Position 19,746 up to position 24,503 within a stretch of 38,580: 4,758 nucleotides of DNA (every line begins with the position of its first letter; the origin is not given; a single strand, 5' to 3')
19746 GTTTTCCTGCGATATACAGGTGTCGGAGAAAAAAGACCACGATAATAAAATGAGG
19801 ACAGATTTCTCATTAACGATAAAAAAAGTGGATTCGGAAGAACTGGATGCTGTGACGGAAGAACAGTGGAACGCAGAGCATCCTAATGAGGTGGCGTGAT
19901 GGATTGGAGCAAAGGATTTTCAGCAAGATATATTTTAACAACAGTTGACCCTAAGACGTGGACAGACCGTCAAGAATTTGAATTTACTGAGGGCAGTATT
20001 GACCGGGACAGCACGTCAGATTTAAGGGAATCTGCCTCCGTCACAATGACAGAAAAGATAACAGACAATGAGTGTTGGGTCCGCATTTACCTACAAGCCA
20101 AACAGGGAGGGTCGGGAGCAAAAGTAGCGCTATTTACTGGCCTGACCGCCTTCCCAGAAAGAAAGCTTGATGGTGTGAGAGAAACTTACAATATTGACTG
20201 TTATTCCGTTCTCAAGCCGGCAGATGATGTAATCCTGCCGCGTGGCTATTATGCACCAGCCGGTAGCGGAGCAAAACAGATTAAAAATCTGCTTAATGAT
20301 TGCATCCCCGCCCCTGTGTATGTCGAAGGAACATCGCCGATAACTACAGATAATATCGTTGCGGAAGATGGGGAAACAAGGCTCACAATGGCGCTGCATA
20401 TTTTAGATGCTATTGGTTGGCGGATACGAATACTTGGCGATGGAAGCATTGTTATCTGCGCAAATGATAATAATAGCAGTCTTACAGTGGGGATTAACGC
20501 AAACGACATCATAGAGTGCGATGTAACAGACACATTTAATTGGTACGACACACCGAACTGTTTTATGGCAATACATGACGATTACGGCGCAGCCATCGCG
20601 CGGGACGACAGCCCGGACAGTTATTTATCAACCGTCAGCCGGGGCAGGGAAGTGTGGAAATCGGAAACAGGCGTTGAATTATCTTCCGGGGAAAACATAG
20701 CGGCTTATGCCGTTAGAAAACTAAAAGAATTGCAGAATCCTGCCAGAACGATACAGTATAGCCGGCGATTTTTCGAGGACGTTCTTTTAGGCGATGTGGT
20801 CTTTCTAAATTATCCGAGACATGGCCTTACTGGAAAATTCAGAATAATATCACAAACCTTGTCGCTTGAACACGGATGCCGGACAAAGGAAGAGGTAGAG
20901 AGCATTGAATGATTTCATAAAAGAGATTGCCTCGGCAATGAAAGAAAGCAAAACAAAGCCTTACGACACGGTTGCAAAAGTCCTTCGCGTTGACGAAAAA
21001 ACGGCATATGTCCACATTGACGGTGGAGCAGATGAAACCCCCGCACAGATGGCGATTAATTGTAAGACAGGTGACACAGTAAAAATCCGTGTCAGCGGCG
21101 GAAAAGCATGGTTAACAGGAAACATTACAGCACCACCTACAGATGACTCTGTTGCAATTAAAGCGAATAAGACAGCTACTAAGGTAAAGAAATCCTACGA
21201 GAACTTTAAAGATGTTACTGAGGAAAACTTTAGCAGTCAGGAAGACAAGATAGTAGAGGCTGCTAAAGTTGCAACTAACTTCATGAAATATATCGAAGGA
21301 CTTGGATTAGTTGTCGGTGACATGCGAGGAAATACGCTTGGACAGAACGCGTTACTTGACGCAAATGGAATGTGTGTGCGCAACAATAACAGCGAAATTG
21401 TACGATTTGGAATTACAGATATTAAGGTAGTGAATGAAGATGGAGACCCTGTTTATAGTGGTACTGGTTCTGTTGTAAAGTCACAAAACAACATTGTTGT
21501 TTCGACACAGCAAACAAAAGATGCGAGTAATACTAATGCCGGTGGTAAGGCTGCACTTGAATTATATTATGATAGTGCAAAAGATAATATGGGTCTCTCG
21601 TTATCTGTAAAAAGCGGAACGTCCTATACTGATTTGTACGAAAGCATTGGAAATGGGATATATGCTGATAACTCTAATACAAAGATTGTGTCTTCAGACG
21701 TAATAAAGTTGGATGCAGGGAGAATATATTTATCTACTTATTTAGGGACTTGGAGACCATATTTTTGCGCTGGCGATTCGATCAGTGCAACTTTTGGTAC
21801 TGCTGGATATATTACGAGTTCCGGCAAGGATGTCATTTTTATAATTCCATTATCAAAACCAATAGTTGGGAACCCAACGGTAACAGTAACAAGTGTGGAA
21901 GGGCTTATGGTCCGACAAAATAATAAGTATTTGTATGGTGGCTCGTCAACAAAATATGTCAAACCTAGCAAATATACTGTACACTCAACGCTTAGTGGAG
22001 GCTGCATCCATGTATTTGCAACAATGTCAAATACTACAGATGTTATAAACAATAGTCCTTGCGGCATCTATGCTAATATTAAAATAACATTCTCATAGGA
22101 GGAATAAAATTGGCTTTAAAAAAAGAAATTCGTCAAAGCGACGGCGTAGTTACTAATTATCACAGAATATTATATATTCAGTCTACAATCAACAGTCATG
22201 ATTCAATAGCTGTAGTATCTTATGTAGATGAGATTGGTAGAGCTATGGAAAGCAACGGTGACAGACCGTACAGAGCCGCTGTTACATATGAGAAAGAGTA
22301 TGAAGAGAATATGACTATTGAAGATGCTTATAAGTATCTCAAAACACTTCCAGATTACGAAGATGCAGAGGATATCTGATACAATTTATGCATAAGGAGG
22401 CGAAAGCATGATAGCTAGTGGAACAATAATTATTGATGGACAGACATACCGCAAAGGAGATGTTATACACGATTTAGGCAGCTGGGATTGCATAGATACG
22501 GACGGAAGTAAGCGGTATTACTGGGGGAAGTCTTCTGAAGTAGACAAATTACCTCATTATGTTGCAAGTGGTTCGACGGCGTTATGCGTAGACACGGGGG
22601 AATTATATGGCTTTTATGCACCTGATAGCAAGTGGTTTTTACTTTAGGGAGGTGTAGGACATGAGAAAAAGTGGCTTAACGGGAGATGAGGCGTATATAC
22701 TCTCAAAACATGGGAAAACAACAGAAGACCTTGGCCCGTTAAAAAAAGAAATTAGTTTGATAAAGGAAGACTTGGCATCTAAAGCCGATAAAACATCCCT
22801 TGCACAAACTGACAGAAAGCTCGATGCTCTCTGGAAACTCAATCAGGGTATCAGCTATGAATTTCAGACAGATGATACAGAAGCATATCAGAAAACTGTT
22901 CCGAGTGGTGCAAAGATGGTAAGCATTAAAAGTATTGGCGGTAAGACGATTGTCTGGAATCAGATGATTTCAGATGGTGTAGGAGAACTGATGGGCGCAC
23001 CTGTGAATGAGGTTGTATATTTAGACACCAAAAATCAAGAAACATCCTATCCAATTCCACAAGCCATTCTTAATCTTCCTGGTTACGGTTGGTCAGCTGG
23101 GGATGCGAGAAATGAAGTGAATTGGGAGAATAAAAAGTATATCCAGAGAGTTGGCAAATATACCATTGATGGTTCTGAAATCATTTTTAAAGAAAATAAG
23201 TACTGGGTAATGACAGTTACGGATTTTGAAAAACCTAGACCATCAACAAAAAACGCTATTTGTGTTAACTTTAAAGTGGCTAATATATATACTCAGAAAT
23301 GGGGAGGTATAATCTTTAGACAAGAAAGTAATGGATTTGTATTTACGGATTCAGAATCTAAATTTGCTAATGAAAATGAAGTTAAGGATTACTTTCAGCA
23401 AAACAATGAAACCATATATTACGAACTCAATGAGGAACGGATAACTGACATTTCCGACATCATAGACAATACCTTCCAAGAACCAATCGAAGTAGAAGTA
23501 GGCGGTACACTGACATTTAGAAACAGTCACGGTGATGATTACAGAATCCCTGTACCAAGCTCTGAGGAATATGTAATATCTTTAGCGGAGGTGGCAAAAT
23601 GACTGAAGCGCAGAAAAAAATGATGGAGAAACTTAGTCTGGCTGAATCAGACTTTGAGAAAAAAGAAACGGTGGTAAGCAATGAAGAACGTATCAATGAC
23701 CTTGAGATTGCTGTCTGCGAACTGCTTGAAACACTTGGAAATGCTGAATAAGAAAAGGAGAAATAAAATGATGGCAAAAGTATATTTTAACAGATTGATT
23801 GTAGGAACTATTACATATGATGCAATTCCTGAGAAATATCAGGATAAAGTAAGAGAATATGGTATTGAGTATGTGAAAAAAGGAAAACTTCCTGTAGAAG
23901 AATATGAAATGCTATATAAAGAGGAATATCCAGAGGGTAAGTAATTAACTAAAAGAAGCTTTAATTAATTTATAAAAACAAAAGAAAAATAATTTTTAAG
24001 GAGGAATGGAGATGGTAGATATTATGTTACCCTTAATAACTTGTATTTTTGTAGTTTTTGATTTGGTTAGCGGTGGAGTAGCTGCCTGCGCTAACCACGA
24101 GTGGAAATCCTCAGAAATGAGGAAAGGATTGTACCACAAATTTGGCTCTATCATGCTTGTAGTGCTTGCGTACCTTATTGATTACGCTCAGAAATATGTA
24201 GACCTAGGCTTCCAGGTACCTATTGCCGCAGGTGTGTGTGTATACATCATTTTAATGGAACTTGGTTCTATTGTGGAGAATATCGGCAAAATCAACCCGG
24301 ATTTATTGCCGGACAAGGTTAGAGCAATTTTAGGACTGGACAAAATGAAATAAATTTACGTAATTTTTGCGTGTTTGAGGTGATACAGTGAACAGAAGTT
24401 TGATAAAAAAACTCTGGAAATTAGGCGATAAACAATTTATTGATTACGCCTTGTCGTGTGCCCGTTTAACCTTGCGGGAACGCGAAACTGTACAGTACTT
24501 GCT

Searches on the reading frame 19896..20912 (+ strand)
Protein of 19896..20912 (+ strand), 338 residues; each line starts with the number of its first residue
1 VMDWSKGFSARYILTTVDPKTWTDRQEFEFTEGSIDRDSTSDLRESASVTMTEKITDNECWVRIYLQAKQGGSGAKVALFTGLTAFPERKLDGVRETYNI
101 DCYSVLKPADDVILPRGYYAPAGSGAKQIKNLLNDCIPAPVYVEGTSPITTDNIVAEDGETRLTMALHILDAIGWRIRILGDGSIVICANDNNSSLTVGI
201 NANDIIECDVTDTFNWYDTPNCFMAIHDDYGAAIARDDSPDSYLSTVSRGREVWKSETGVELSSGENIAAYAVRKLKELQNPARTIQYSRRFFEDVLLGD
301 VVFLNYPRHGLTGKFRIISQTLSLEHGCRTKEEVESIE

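Call 14: search_protein_families(library=phrogs, proteins=[window:19896-20912:+], max_evalue=0.001)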
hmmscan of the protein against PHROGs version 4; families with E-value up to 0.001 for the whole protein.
window:19896-20912:+ (338 aa): 2 families
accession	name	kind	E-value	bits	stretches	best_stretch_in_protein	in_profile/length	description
phrog_1887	-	tail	1.2e-11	45.3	1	23-327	319-645/670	tail protein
phrog_588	-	tail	0.00016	21.2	1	243-325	292-378/955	tail fiber protein and host specificity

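Call 15: search_protein_families(library=pfam, proteins=[window:19896-20912:+], max_evalue=0.001)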
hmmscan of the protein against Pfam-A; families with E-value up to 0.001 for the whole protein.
window:19896-20912:+ (338 aa): 0 families

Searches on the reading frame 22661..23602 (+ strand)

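Call 3: search_protein_families(library=pfam, proteins=[window:22661-23602:+], max_evalue=1)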
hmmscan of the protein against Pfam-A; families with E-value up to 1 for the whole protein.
window:22661-23602:+ (313 aa): 1 family
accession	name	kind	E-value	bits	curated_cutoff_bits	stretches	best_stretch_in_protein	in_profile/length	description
PF12176.13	MtaB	-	0.047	12.9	25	1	71-107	144-180/460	Methanol-cobalamin methyltransferase B subunit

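Call 4: search_protein_families(library=phrogs, proteins=[window:22661-23602:+], max_evalue=1)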
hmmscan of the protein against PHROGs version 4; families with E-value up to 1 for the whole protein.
window:22661-23602:+ (313 aa): 2 families
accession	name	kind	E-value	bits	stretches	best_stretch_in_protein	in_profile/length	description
phrog_30035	-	unknown function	0.067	14.4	1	153-184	20-51/125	-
phrog_812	-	lysis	0.78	11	0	189-254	30-86/102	Rz-like spanin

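Call 13: search_protein_families(library=ncbifam, proteins=[window:22661-23602:+], max_evalue=1)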
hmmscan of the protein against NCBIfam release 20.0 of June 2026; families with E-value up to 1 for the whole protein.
window:22661-23602:+ (313 aa): 0 families

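Call 69: search_protein_families(library=padloc, proteins=[window:22661-23602:+], max_evalue=0.1)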
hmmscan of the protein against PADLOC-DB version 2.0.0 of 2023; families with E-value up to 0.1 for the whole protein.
window:22661-23602:+ (313 aa): 0 families

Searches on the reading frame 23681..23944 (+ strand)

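Call 13: search_protein_families(library=ncbifam, proteins=[window:23681-23944:+], max_evalue=1)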
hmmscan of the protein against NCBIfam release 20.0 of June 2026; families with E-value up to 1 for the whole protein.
window:23681-23944:+ (87 aa): 1 family
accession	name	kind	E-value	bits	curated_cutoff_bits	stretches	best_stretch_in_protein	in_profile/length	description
NF040910.1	CD1375_fam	subfamily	0.00072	19.3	22.5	1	31-60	1-30/34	CD1375 family protein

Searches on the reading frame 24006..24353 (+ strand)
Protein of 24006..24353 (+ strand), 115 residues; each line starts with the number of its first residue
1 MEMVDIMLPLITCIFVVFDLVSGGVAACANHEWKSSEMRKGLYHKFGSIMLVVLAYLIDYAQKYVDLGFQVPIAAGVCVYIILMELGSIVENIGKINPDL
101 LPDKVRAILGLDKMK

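Call 3: search_protein_families(library=pfam, proteins=[window:24006-24353:+], max_evalue=1)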
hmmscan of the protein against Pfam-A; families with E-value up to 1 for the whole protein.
window:24006-24353:+ (115 aa): 1 family
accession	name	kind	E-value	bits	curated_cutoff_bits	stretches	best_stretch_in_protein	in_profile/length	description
PF05105.17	Phage_holin_4_1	-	5.3e-19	68.9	22.2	1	11-109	16-111/116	Bacteriophage holin family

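Call 4: search_protein_families(library=phrogs, proteins=[window:24006-24353:+], max_evalue=1)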
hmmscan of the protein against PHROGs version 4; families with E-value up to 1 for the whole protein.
window:24006-24353:+ (115 aa): 2 families
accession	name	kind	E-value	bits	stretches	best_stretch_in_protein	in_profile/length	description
phrog_199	-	lysis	4.8e-12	46.4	1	10-99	31-115/545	holin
phrog_23091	-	unknown function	0.077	13.8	1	48-108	115-176/190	-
